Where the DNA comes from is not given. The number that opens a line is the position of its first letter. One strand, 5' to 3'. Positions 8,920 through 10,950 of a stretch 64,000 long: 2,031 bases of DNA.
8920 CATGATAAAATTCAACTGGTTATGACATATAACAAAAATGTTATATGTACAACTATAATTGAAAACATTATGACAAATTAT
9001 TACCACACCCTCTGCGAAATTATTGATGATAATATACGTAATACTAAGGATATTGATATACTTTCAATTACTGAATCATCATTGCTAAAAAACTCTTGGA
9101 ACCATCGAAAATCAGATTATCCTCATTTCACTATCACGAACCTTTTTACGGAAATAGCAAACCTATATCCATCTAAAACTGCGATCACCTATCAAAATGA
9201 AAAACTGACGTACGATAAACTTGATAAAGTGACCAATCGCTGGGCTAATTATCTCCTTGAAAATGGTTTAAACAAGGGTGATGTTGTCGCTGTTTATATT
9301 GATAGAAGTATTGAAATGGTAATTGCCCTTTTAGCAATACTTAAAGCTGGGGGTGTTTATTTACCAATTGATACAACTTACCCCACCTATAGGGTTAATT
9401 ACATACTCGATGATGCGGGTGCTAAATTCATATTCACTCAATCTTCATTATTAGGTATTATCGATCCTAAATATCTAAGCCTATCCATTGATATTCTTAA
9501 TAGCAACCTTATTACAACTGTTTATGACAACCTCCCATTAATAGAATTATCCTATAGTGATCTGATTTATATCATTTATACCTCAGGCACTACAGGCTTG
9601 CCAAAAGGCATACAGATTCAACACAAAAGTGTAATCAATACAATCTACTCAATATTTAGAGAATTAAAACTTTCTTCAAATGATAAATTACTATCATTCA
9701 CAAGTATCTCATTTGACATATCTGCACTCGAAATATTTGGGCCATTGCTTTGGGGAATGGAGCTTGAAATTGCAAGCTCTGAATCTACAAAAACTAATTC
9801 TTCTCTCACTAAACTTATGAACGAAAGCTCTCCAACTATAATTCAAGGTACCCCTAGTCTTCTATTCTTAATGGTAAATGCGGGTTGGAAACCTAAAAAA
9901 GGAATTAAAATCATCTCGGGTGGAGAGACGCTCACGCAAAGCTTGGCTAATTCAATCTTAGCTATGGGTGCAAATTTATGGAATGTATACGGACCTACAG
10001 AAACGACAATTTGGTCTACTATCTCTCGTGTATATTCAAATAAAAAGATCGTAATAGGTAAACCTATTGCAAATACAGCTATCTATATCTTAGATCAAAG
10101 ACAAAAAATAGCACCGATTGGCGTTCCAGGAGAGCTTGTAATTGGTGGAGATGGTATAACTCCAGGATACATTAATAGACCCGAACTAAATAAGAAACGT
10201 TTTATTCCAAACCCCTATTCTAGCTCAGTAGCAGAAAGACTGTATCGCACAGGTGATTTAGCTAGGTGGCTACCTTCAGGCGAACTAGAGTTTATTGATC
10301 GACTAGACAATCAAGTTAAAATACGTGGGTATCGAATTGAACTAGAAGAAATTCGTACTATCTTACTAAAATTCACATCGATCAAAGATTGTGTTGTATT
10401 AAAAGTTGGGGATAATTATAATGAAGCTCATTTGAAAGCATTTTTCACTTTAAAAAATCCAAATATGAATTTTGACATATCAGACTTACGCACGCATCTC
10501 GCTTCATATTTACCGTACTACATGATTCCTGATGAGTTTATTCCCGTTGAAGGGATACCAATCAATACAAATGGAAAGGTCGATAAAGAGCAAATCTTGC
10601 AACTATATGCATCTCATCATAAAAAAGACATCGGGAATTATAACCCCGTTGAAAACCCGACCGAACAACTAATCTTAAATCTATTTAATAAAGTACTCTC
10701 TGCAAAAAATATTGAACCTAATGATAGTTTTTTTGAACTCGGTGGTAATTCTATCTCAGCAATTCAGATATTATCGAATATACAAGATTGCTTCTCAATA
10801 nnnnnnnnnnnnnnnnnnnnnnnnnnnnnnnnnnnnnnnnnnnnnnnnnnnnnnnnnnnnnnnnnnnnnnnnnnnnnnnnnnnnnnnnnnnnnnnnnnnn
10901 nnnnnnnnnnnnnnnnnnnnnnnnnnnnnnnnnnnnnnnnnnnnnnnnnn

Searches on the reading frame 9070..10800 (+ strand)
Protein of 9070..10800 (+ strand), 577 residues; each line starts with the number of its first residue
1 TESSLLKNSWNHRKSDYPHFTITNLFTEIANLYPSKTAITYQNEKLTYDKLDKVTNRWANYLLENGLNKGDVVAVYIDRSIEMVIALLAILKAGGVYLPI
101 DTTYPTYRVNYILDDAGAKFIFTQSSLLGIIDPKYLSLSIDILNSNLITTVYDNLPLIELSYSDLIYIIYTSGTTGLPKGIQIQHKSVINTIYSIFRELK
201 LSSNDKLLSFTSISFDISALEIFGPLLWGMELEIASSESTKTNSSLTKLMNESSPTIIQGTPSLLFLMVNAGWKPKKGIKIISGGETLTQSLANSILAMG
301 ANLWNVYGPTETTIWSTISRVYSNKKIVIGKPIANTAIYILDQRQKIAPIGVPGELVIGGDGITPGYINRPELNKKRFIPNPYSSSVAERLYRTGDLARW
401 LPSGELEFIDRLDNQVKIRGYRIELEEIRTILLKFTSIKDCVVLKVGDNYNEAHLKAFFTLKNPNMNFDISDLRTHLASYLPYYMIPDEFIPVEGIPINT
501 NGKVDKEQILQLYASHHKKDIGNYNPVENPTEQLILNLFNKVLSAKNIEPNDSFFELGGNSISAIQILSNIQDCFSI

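Call 66: search_protein_families(library=ncbifam, proteins=[window:9070-10800:+], max_evalue=0.01)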
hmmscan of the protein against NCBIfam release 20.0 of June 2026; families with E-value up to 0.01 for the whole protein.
window:9070-10800:+ (577 aa): 104 families (the best 25 are shown)
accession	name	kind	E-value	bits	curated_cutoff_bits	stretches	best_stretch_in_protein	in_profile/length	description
NF047350.1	aureusi_NRPS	equivalog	6.8e-133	444.5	2500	1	10-572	1423-1966/2373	aureusimine non-ribosomal peptide synthetase AusA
TIGR01733.1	AA-adenyl-dom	subfamily_domain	5.6e-121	404.2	317.4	1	47-443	1-409/409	amino acid adenylation domain-containing protein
NF041803.1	NRPS_SolG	exception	4.9e-117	392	2200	1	2-571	542-1130/1163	solanimycin non-ribosomal peptide synthetase SolG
NF004282.0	PRK05691.1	subfamily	4.8e-115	384.6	4090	1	8-574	1119-1682/4334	non-ribosomal peptide synthase/polyketide synthase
NF038078.1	NRPS_MxcG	equivalog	6.6e-82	275.5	2300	1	20-568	456-1012/1442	myxochelin non-ribosomal peptide synthetase MxcG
NF003417.0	PRK04813.1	subfamily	2.2e-80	270.6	476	1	25-511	8-501/505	D-alanine--poly(phosphoribitol) ligase subunit DltA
NF007605.2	PRK10252.1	equivalog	3.2e-79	266.7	2400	1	11-571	445-1015/1292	enterobactin non-ribosomal peptide synthetase EntF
TIGR01734.1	D-ala-DACP-lig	equivalog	8.4e-76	255.5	559.85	1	26-511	6-500/504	D-alanine--poly(phosphoribitol) ligase subunit DltA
NF004837.0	PRK06187.1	subfamily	4.8e-70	236.3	476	1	18-517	6-526/531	long-chain-fatty-acid--CoA ligase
TIGR03443.1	alpha_am_amid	equivalog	3.5e-68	230.1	1030.1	3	169-463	421-751/1390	L-aminoadipate-semialdehyde dehydrogenase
TIGR03098.1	ligase_PEP_1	hypoth_equivalog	2.1e-62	211.3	592.35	1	22-509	2-514/517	acyl-CoA ligase (AMP-forming), exosortase A system-associated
NF052269.1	Staph_lig_FadD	equivalog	4.3e-58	196.9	650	1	29-516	9-496/499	long-chain-fatty-acid--CoA ligase FadD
NF006181.0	PRK08314.1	subfamily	5.9e-48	163.5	705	2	159-506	200-547/563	long-chain-fatty-acid--CoA ligase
NF006182.0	PRK08316.1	subfamily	1e-44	153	663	2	19-208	10-216/523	fatty acyl-CoA synthetase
NF004822.0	PRK06178.1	equivalog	7.6e-44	150.2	782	3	13-141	28-158/571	acyl-CoA synthetase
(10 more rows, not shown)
